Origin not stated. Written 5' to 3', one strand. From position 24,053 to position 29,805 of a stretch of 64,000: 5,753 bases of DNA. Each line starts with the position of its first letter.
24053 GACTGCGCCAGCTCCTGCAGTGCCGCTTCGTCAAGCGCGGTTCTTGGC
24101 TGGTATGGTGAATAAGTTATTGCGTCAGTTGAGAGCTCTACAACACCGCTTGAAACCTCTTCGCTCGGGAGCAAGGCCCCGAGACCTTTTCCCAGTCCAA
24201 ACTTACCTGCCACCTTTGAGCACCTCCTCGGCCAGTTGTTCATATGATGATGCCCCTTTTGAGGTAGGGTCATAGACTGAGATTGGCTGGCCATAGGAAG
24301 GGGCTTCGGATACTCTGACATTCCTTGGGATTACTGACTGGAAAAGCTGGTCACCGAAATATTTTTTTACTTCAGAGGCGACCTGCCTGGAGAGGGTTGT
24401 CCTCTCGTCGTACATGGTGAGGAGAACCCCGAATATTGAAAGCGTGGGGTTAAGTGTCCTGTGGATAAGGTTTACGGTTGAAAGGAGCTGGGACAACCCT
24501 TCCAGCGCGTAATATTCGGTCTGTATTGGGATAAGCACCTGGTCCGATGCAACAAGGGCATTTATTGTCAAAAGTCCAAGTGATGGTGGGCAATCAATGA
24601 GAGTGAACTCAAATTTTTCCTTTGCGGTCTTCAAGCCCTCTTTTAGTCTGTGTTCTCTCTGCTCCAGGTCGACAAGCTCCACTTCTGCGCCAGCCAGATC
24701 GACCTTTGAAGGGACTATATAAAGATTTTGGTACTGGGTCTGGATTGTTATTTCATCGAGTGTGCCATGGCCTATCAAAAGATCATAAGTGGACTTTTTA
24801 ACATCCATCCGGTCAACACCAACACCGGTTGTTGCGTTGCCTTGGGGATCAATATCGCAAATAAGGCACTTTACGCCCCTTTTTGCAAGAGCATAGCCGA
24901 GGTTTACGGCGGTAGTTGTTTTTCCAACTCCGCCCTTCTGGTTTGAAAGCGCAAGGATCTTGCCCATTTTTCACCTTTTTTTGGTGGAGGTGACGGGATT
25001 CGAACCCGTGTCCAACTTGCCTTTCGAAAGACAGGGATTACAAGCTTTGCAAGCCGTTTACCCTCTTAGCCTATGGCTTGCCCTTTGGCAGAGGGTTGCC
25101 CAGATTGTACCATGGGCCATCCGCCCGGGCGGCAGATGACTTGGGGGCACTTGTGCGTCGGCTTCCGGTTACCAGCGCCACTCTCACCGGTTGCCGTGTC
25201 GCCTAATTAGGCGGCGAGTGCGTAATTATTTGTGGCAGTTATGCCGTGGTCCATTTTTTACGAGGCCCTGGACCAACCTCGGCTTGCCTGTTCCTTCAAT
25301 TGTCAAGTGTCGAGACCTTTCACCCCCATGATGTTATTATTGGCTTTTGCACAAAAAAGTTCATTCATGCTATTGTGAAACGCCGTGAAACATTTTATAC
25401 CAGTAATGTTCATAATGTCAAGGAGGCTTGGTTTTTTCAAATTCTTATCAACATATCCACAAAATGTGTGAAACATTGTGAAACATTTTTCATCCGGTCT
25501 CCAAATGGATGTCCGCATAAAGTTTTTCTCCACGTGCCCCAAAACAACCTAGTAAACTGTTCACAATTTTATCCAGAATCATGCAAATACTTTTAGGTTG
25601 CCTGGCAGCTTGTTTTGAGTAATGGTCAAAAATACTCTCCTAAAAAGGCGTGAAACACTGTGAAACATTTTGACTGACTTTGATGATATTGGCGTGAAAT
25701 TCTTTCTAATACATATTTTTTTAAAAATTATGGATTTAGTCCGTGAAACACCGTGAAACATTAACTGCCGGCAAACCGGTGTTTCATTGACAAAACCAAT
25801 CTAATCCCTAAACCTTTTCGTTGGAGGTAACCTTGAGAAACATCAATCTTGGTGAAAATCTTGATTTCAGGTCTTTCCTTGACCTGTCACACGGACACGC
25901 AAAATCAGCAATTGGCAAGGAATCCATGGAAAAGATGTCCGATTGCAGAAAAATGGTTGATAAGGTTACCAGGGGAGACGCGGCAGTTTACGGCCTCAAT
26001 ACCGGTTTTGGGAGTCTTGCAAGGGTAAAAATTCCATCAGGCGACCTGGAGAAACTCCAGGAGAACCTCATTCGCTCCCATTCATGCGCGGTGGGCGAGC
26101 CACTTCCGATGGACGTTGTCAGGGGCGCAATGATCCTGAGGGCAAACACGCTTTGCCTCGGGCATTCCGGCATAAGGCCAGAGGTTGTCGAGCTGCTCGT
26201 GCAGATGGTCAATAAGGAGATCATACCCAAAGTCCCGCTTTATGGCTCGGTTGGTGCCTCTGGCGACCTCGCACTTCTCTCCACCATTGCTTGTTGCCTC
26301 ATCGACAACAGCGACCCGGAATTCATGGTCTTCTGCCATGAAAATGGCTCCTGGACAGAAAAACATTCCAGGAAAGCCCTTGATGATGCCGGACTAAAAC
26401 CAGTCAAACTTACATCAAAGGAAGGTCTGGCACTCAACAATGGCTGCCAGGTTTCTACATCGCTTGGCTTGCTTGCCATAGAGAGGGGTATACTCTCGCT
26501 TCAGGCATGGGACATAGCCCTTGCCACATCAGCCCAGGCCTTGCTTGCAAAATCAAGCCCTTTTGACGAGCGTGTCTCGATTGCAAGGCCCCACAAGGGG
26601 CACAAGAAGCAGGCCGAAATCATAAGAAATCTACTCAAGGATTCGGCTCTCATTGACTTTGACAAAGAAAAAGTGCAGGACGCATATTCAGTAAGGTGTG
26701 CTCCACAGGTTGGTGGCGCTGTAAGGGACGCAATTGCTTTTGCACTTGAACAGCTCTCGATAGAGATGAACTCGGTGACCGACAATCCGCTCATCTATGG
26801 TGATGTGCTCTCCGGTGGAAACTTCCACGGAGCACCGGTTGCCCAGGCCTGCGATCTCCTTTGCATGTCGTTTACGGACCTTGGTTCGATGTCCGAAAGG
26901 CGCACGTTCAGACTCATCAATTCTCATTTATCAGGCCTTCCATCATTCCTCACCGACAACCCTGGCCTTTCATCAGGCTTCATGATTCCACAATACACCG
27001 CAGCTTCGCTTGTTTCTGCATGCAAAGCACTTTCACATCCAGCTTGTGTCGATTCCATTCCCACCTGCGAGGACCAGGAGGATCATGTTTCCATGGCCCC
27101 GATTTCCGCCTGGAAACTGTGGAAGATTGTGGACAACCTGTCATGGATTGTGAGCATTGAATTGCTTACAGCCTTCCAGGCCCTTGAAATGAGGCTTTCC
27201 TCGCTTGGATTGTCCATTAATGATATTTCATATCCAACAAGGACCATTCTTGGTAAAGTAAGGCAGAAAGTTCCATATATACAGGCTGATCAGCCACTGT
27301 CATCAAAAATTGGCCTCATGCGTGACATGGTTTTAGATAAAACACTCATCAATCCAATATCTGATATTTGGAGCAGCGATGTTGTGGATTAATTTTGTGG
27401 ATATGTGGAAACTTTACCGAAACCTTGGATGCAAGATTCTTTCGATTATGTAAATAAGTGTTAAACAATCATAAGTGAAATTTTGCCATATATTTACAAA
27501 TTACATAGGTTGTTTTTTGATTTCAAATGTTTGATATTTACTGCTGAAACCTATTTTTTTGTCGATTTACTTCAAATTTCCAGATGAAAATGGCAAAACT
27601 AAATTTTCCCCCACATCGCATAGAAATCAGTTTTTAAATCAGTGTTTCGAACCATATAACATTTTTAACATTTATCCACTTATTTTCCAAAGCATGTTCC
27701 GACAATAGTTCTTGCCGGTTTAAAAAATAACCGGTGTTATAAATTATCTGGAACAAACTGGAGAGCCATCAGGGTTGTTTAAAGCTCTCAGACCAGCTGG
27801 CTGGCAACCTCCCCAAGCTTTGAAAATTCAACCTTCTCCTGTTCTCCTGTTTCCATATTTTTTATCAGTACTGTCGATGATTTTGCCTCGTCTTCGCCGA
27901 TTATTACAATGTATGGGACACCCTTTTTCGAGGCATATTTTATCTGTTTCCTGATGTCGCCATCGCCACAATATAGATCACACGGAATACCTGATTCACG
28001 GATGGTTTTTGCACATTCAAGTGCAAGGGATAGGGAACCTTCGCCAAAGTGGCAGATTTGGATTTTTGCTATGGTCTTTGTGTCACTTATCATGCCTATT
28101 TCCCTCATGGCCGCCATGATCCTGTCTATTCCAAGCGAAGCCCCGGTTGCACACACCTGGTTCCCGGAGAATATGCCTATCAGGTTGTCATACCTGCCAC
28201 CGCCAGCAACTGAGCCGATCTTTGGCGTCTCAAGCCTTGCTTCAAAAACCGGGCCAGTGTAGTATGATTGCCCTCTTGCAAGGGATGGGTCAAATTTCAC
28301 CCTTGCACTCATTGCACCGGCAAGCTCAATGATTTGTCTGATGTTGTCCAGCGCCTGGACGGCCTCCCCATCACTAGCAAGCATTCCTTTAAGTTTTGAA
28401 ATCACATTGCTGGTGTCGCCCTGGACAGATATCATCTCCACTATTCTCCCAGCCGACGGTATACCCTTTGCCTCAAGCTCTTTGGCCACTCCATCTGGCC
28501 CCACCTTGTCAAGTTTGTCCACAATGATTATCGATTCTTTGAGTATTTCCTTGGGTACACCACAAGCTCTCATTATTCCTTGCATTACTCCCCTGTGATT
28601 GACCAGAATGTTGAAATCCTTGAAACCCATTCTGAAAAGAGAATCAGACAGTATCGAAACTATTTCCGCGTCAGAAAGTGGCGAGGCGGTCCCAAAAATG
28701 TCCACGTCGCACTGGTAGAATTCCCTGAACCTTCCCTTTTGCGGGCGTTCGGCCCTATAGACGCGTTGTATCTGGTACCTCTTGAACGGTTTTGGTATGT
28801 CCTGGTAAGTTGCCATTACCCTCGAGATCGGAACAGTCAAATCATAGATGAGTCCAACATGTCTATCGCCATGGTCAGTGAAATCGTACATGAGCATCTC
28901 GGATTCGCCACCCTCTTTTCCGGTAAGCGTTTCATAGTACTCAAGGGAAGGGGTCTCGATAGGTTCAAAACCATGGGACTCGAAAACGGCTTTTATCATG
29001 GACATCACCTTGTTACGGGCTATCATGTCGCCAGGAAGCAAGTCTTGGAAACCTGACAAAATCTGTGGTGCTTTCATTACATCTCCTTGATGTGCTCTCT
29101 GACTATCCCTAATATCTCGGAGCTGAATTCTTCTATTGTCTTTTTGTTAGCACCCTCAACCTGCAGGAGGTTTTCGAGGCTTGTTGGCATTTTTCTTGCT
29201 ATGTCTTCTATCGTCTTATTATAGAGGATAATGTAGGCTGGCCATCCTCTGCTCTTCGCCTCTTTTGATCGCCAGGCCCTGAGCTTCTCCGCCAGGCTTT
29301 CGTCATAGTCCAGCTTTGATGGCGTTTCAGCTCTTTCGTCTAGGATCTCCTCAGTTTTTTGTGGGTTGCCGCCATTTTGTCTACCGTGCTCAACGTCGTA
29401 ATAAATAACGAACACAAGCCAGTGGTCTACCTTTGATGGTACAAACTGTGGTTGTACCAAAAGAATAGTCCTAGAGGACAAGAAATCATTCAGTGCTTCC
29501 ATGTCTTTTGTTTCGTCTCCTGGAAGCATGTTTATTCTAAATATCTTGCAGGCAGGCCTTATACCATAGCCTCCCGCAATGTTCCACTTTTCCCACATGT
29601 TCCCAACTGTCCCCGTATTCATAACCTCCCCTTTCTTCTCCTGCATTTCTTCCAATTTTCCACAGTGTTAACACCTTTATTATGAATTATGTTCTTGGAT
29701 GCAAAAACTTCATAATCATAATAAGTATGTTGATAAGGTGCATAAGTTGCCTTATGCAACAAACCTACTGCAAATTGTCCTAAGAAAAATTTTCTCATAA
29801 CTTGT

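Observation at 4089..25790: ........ motif family: a perfect 20-bp palindrome before the hydrogenase operon and a fourfold doublet array upstream of the ammonia-lyase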

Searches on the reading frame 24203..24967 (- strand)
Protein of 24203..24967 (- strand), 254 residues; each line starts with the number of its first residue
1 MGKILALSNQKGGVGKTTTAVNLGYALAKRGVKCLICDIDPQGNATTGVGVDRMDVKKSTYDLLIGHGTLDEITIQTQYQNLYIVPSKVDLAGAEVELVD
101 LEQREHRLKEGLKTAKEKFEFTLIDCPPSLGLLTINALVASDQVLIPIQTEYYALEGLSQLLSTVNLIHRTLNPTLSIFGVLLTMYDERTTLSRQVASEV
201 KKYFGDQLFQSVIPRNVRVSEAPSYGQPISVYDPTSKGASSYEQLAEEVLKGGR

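Call 7: search_protein_families(library=pfam, proteins=[window:24203-24967:-])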
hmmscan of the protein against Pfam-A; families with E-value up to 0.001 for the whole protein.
window:24203-24967:- (254 aa): 7 families
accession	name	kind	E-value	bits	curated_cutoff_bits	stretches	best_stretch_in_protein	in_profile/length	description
PF13614.12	AAA_31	-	7.7e-67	225.1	27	1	3-178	2-177/177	AAA domain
PF01656.29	CbiA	-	1.1e-27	96.9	25.4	1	6-229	2-125/125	CobQ/CobB/MinD/ParA nucleotide binding domain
PF06564.18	CBP_BcsQ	-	2.7e-11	43.9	21.3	1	3-248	2-232/234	Cellulose biosynthesis protein BcsQ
PF10609.15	ParA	-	5e-10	39.7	27.1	1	3-45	4-46/246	NUBPL iron-transfer P-loop NTPase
PF09140.17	MipZ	-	6.1e-10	39.3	20.7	1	4-160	2-141/262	ATPase MipZ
PF00142.24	Fer4_NifH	-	3e-08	33.9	25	1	11-47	8-44/271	4Fe-4S iron sulfur cluster binding proteins, NifH/frxC family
PF02374.21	ArsA_ATPase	-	3.3e-05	23.7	24.3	1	11-44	9-42/305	Anion-transporting ATPase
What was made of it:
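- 24203..24967 (-): parA (soj). Its ATG lies 14 nt after the tmRNA 3' end, with no terminator-like site between them on the coding (minus) strand. Pfam AAA_31, CbiA and ParA (call 7).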

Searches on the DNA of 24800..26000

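Call 60: search_rna_families(source=window, start=24800, end=26000, threshold=evalue, max_evalue=0.1)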
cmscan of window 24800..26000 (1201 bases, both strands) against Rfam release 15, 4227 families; matches with E-value up to 0.1: 2.
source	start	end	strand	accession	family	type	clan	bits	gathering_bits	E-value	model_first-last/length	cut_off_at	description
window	24982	25327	-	RF00023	tmRNA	Gene;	CL00001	117.2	47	7.6e-47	1-374/374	no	transfer-messenger RNA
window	24800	25045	-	RF04321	tmRNA_permuted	Gene;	-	28.6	47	0.0012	1-95/213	3'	permuted transfer-messenger RNA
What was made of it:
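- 24982..25327 (-): ssrA (tmRNA), the first gene downstream of the array. Rfam RF00023, 117 bits (call 60).
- Tried and rejected: Only the tmRNA gene matched; there is no RNA element in the array (call 60).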

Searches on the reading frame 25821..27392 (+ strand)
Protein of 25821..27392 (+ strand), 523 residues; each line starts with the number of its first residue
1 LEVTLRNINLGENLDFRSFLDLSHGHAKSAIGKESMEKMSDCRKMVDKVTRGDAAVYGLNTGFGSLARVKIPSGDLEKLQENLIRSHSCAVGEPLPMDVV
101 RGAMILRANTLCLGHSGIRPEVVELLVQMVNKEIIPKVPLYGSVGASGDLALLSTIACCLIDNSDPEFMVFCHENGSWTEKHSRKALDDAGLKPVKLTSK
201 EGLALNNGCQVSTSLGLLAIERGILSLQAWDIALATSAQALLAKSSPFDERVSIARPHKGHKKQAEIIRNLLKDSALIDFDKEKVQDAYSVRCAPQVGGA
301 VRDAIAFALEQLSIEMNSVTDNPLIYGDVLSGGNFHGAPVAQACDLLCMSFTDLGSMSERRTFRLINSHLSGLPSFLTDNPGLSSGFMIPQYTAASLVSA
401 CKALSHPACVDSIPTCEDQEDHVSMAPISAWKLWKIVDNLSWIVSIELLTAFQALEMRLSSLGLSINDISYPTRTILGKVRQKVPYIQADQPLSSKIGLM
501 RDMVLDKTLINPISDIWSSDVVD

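Call 7: search_protein_families(library=pfam, proteins=[window:25821-27392:+])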
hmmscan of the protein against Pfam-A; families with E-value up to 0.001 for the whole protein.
window:25821-27392:+ (523 aa): 1 family
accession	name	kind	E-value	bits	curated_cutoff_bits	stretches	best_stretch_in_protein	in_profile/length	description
PF00221.24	Lyase_aromatic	-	1.6e-165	551.8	27.3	1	16-461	3-450/466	Aromatic amino acid lyase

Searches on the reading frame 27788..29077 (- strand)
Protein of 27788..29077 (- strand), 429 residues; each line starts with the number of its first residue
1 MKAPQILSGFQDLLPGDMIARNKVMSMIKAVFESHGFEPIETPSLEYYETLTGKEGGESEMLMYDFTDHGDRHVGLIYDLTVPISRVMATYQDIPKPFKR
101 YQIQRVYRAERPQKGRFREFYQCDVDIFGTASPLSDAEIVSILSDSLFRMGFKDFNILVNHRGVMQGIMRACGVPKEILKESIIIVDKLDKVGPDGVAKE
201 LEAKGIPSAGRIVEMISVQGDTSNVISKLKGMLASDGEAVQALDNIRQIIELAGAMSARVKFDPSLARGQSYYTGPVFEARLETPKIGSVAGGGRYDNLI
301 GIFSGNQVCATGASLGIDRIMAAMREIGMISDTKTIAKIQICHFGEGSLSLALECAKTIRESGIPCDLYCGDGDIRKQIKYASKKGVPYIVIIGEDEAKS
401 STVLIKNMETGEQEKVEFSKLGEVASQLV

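Call 7: search_protein_families(library=pfam, proteins=[window:27788-29077:-])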
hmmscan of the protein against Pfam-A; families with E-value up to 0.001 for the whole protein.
window:27788-29077:- (429 aa): 4 families
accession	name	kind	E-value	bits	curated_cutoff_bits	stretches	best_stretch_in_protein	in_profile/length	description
PF13393.11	tRNA-synt_His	-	2.3e-51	175.3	25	1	9-320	1-308/308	Histidyl-tRNA synthetase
PF03129.25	HGTP_anticodon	-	4.6e-16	59.2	21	1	349-425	15-91/94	Anticodon binding domain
PF00152.25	tRNA-synt_2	-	4.5e-07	29.7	25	1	18-127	22-121/308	tRNA synthetases class II (D, K and N)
PF00587.30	tRNA-synt_2b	-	1.2e-06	29.2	29.3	1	96-194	33-110/179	tRNA synthetase class II core domain (G, H, P, S and T)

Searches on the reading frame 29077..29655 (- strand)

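Call 42: search_protein_families(library=pfam, proteins=[window:29077-29655:-])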
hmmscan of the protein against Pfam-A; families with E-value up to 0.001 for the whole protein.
window:29077-29655:- (192 aa): 1 family
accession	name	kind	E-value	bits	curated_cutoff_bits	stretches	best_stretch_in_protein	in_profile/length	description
PF00570.28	HRDC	-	4e-19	68.8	23.8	1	119-185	2-68/68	HRDC domain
